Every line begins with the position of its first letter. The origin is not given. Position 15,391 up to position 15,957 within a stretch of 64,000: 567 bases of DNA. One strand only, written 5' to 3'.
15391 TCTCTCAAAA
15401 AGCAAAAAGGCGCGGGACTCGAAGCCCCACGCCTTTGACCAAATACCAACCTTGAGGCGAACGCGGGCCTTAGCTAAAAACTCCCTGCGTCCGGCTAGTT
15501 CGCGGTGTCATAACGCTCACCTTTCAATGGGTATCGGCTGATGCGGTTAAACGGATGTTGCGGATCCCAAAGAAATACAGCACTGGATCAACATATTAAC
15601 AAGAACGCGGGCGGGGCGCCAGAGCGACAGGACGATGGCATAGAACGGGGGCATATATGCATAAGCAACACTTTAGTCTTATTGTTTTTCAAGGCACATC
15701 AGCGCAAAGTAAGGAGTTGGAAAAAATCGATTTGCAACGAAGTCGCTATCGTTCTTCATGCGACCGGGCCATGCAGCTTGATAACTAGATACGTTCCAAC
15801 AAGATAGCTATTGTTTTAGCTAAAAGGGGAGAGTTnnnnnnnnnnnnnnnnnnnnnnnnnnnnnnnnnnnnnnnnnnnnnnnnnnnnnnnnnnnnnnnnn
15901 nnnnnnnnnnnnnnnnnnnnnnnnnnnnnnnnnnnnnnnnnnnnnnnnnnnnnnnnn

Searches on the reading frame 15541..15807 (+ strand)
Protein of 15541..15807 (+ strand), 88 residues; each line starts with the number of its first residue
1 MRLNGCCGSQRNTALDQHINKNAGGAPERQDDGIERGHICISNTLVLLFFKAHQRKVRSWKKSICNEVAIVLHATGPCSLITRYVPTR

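Call 38: search_protein_families(library=pfam, proteins=[window:15541-15807:+], max_evalue=0.001)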
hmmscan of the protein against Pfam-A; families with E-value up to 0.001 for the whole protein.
window:15541-15807:+ (88 aa): 0 families

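Call 55: search_protein_families(library=ncbifam, proteins=[window:15541-15807:+], max_evalue=0.001)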
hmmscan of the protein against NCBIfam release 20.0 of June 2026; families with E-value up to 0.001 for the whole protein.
window:15541-15807:+ (88 aa): 0 families

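Call 56: search_protein_families(library=padloc, proteins=[window:15541-15807:+], max_evalue=0.01)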
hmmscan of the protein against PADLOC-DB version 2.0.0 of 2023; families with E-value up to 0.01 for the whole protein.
window:15541-15807:+ (88 aa): 0 families
